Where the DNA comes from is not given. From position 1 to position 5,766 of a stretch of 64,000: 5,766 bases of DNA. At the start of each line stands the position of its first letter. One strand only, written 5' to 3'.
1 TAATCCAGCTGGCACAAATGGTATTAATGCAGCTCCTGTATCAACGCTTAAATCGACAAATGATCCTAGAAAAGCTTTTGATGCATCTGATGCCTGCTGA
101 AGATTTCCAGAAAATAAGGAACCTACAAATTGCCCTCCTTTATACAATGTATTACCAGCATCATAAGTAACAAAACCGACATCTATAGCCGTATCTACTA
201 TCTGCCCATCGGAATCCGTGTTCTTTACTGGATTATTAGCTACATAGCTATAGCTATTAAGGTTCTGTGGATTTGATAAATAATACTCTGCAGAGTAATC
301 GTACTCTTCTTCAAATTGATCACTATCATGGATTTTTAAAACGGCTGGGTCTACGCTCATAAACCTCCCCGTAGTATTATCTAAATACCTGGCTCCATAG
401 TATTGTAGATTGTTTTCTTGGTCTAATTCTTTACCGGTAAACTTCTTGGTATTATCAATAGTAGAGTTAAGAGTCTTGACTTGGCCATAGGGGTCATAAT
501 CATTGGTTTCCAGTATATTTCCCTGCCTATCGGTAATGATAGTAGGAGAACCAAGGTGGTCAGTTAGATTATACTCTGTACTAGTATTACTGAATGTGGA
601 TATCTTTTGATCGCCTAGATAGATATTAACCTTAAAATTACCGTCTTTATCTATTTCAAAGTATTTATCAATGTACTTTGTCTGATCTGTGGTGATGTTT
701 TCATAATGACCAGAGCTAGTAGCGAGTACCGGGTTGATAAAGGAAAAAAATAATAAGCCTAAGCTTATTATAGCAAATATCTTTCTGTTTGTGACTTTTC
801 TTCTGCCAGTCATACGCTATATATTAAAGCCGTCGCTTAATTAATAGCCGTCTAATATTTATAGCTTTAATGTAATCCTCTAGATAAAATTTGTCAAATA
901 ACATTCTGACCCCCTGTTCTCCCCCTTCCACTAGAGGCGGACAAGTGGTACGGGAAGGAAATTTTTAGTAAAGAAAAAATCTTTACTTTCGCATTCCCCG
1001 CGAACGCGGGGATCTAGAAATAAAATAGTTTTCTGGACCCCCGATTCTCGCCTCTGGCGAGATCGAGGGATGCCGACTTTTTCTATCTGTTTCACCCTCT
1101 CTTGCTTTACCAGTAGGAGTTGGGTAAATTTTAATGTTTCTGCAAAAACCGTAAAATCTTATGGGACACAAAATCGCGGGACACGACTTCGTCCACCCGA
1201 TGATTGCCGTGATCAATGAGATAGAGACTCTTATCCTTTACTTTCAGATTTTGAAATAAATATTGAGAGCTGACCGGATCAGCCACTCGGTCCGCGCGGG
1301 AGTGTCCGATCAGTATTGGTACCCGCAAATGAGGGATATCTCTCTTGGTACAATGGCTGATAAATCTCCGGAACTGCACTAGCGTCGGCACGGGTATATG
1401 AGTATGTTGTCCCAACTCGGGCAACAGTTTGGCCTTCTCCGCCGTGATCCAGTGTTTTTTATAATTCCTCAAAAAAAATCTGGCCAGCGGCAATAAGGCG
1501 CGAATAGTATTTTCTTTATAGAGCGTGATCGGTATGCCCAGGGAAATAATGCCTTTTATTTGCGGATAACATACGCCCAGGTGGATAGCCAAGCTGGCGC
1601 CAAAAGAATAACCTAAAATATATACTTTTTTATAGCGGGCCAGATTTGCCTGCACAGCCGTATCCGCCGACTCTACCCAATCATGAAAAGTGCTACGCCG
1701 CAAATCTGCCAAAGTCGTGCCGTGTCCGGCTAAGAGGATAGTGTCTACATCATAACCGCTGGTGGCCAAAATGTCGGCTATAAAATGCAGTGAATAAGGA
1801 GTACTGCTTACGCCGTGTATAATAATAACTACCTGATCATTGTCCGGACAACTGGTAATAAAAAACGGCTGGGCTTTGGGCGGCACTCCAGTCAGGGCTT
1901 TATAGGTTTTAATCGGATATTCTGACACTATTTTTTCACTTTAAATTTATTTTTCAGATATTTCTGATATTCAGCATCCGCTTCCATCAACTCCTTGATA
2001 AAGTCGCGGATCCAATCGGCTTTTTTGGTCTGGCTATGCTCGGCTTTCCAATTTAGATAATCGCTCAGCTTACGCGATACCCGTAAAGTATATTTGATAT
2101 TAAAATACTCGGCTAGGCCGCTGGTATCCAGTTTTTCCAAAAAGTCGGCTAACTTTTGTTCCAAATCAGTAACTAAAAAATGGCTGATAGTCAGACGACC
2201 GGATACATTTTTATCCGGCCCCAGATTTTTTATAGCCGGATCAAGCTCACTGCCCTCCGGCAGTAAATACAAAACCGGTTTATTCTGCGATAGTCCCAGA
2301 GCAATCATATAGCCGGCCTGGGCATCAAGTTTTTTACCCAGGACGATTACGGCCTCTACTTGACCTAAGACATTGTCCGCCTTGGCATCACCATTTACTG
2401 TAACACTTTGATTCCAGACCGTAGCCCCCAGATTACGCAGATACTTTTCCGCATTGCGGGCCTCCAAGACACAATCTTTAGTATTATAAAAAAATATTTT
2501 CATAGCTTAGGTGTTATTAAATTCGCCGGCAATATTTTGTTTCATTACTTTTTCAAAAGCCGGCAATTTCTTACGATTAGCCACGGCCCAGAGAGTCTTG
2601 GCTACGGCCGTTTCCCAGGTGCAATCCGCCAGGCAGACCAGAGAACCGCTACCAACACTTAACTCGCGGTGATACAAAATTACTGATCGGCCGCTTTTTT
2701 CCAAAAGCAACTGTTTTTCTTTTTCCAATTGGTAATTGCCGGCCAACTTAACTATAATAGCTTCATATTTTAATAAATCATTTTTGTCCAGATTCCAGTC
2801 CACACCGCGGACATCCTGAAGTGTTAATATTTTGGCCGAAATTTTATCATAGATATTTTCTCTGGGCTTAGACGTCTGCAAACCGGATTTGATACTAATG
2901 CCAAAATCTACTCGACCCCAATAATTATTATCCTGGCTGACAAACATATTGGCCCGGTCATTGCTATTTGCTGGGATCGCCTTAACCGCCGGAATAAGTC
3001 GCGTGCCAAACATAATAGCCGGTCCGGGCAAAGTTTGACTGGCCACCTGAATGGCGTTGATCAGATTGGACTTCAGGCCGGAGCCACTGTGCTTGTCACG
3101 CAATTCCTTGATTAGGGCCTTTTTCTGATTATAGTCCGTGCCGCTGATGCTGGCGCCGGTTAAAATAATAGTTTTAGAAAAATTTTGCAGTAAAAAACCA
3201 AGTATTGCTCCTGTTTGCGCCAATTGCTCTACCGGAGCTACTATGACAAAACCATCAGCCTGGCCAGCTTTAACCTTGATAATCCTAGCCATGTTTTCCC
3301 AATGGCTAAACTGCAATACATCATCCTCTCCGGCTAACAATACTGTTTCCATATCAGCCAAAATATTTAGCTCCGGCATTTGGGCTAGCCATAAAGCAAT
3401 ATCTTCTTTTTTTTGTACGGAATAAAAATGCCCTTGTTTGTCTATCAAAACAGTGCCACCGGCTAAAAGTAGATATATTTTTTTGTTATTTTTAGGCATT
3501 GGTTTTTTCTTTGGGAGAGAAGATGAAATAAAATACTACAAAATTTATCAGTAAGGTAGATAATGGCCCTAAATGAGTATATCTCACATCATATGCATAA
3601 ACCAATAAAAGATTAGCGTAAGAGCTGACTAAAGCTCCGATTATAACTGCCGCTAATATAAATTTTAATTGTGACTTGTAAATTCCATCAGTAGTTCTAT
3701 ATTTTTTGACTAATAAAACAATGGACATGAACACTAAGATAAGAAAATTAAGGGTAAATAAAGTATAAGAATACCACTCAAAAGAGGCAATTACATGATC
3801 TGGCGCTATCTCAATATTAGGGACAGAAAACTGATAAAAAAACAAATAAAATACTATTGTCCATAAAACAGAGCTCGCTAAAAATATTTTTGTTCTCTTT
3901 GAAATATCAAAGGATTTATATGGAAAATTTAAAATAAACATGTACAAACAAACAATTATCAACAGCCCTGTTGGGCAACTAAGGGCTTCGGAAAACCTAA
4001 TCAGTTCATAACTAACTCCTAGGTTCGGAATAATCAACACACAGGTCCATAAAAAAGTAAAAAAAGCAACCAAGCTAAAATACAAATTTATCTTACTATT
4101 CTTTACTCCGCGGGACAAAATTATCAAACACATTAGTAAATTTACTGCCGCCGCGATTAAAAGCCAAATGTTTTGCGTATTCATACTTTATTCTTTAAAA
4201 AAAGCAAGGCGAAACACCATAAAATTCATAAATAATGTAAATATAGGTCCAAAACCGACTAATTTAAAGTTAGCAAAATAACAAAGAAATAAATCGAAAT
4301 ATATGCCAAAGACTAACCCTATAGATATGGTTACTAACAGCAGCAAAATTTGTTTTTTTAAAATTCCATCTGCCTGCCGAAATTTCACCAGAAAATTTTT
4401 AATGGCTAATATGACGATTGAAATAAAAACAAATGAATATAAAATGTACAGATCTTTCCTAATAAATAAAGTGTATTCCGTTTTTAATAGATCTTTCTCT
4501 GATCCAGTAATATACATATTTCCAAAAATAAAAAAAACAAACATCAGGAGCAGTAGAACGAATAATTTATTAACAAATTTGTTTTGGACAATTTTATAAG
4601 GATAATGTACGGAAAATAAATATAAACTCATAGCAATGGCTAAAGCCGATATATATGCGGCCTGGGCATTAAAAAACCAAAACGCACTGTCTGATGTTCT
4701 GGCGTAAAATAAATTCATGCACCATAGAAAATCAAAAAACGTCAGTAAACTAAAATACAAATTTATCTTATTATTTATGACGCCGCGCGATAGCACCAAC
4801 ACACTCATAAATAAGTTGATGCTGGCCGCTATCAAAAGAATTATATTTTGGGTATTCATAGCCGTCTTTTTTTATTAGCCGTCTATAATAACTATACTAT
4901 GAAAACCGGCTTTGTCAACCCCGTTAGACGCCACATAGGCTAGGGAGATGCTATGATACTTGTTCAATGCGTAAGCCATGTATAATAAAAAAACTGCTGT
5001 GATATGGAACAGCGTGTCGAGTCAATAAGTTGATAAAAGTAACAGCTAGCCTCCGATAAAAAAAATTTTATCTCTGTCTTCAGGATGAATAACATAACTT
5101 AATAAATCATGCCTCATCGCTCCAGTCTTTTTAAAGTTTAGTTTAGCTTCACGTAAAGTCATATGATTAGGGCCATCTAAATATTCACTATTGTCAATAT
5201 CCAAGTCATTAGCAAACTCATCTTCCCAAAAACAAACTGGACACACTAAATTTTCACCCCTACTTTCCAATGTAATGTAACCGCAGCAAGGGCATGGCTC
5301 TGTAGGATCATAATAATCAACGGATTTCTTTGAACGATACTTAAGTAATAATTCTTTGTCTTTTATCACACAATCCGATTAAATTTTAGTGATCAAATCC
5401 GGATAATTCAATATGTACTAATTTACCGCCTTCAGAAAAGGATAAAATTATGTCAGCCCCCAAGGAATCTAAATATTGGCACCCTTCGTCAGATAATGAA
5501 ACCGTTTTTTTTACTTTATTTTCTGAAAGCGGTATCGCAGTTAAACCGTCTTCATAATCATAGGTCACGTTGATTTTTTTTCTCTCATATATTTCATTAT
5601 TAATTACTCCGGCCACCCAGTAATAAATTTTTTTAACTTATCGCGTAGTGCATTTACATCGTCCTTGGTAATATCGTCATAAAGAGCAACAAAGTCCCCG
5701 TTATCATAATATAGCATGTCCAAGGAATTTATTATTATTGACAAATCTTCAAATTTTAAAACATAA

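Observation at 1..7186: Two secreted short Rhs-core polymorphic toxins share an identical promoter, leader and N-terminal module but carry different C-terminal toxin domains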

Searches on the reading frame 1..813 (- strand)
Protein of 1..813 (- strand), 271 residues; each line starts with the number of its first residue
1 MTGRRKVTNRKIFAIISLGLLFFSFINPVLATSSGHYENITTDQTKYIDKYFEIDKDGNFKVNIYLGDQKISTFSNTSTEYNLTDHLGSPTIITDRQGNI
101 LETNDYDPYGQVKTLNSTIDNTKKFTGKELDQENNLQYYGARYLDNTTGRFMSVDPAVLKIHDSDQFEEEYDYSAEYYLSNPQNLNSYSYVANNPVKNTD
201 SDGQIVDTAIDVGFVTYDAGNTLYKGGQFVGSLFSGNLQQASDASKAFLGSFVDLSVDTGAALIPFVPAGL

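Call 7: search_protein_families(library=pfam, proteins=[window:1-813:-], max_evalue=0.01)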
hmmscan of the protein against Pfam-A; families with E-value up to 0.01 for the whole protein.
window:1-813:- (271 aa): 1 family
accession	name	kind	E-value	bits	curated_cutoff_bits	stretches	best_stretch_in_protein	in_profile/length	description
PF03527.20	RHS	-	0.00012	22.3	27.9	1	84-113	6-35/38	RHS protein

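Call 8: search_protein_families(library=ncbifam, proteins=[window:1-813:-], max_evalue=0.01)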
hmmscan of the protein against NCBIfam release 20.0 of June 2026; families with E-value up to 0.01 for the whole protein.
window:1-813:- (271 aa): 2 families
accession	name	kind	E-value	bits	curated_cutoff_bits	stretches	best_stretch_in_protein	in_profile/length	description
TIGR03696.1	Rhs_assc_core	domain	2.9e-18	66.1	32.5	1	106-204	1-76/76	RHS repeat-associated core domain-containing protein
NF041261.1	RHS_core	equivalog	3.4e-05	21.9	2000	1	83-160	1161-1240/1261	RHS element core protein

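Call 77: find_homologous_proteins(query=window:1-813:-, max_evalue=1e-20)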
Query window:1-813:- (271 aa): 41 proteins with E <= 1e-20 among 690 candidates.
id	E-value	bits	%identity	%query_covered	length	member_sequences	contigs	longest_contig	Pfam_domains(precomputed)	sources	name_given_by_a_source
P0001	1.1e-99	352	66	94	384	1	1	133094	-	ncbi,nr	ncbi:MAG: hypothetical protein C3F02_00500 [Parcubacteria group bacterium]|nr:MAG: hypothetical prot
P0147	1.7e-80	289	60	84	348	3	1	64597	PF25023.2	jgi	-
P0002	9.7e-67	244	59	70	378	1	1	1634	PF25023.2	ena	-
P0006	1.9e-64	236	53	75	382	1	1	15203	PF25023.2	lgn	-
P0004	1.1e-62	230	56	75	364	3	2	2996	PF25023.2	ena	-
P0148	2.1e-58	216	68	55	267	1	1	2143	-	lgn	-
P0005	2.5e-58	216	57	70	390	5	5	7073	PF25023.2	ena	-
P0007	6.9e-53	198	61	58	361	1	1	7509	PF25023.2,PF03527.21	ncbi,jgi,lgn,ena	ncbi:MAG: RHS repeat-associated core domain-containing protein [Patescibacteria group bacterium]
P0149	7.2e-50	188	58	58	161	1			PF25023.2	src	-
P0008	9.6e-49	185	50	72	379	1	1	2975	PF25023.2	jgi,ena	-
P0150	1.4e-45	174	48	72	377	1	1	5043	PF02557.23,PF13539.12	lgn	-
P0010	2.8e-45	173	45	82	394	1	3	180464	PF02557.23,PF13539.12,PF25023.2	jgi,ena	jgi:RHS repeat-associated protein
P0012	7.8e-44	169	50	73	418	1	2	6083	PF05257.23,PF25023.2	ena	-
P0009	1.6e-43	168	49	73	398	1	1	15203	PF05257.23,PF25023.2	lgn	-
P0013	1.1e-41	162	54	59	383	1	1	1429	PF02557.23,PF13539.12,PF25023.2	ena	-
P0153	3.5e-40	157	57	54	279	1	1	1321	-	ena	-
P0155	5.3e-34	136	41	86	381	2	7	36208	PF25023.2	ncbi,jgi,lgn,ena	-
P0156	2.4e-32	131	66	35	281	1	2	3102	-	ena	-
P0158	8.0e-28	116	39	74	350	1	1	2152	PF00545.26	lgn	-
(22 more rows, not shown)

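Call 79: search_protein_families(library=pfam, proteins=[P0147, P0148, P0153, P0156, P0155], max_evalue=1)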
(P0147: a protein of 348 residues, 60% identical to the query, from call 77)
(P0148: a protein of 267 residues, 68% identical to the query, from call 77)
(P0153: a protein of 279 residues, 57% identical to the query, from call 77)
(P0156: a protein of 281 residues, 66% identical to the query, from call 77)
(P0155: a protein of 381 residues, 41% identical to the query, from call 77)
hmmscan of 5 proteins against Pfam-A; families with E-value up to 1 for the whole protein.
P0147 (348 aa): 1 family
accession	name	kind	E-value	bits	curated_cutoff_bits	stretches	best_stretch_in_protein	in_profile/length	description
PF12396.14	DUF3659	-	0.2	12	24.8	0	181-209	10-38/61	Protein of unknown function (DUF3659)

P0148 (267 aa): 3 families
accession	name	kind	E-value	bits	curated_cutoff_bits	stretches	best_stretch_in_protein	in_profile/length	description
PF12396.14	DUF3659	-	0.052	13.9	24.8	0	100-124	10-34/61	Protein of unknown function (DUF3659)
PF14659.12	Phage_int_SAM_3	-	0.55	10.9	22.6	0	227-259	24-57/58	Phage integrase, N-terminal SAM-like domain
PF13605.11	DUF4141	-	0.95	9.3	30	0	228-241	29-42/53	Domain of unknown function (DUF4141)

P0153 (279 aa): 0 families

P0156 (281 aa): 0 families

P0155 (381 aa): 1 family
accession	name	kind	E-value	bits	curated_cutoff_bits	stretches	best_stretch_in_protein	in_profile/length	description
PF05593.20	RHS_repeat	-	0.034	15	22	1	159-192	3-37/38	RHS Repeat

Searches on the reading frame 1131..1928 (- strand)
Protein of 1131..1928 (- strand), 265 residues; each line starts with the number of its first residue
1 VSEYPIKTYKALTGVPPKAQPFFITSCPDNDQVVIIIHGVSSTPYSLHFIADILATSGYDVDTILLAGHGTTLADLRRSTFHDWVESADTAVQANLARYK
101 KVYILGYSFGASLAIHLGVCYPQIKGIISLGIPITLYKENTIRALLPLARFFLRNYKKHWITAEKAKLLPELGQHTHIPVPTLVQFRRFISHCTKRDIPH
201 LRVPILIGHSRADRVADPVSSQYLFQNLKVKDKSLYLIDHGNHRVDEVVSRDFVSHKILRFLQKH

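Call 7: search_protein_families(library=pfam, proteins=[window:1131-1928:-], max_evalue=0.01)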
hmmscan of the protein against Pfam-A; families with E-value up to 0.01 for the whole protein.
window:1131-1928:- (265 aa): 5 families
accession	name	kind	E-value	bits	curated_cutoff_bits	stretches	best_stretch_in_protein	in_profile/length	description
PF12146.15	Hydrolase_4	-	5.8e-22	78.6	27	1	30-244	3-233/239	Serine aminopeptidase, S33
PF12697.13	Abhydrolase_6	-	1.7e-10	42.4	26.3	1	34-243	1-204/217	Alpha/beta hydrolase family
PF00561.26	Abhydrolase_1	-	2e-10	41.2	25.8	1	33-136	2-104/245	alpha/beta hydrolase fold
PF00326.27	Peptidase_S9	-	8.3e-05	22.6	22.6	0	76-114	40-78/213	Prolyl oligopeptidase family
PF02230.22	Abhydrolase_2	-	0.0016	18.8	23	0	95-131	100-137/217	Phospholipase/Carboxylesterase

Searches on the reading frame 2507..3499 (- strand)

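Call 7: search_protein_families(library=pfam, proteins=[window:2507-3499:-], max_evalue=0.01)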
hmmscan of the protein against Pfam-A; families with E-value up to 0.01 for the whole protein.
window:2507-3499:- (330 aa): 1 family
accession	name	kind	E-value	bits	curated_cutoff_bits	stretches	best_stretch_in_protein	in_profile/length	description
PF00710.25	Asparaginase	-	4.7e-18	65.8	22.5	1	7-121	1-117/193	Asparaginase, N-terminal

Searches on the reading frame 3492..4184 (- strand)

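Call 7: search_protein_families(library=pfam, proteins=[window:3492-4184:-], max_evalue=0.01)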
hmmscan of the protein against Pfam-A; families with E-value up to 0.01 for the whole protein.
window:3492-4184:- (230 aa): 1 family
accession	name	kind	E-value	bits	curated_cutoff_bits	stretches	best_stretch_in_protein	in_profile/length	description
PF16927.11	HisKA_7TM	-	2.9e-06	27.7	28.6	1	8-223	2-216/224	N-terminal 7TM region of histidine kinase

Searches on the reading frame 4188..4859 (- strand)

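Call 7: search_protein_families(library=pfam, proteins=[window:4188-4859:-], max_evalue=0.01)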
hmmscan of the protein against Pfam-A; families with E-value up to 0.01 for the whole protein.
window:4188-4859:- (223 aa): 1 family
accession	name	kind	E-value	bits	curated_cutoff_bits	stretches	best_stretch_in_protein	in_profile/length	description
PF16927.11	HisKA_7TM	-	0.0001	22.7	28.6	1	7-221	1-220/224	N-terminal 7TM region of histidine kinase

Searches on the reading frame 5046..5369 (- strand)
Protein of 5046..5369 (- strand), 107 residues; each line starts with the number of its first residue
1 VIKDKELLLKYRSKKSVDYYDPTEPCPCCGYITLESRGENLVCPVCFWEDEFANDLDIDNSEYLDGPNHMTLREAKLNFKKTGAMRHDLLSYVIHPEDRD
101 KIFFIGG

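Call 7: search_protein_families(library=pfam, proteins=[window:5046-5369:-], max_evalue=0.01)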
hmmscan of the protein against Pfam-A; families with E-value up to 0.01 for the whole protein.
window:5046-5369:- (107 aa): 1 family
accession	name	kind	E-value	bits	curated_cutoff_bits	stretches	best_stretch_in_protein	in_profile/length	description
PF14206.11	Cys_rich_CPCC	-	1.5e-22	79.6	24.5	1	25-99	2-74/75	Cysteine-rich CPCC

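Call 8: search_protein_families(library=ncbifam, proteins=[window:5046-5369:-], max_evalue=0.01)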
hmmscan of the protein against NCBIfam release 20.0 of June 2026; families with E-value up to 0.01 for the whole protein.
window:5046-5369:- (107 aa): 0 families

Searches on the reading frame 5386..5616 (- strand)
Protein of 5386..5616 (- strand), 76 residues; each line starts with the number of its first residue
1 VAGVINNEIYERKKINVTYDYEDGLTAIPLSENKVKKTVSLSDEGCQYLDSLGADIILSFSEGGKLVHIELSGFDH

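Call 7: search_protein_families(library=pfam, proteins=[window:5386-5616:-], max_evalue=0.01)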
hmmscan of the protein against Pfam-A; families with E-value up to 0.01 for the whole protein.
window:5386-5616:- (76 aa): 1 family
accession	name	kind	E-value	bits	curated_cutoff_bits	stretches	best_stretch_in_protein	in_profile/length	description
PF10049.14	DUF2283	-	5.7e-05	23.6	23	1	17-71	2-45/49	Protein of unknown function (DUF2283)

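Call 8: search_protein_families(library=ncbifam, proteins=[window:5386-5616:-], max_evalue=0.01)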
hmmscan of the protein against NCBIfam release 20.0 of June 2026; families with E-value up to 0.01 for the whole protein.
window:5386-5616:- (76 aa): 0 families
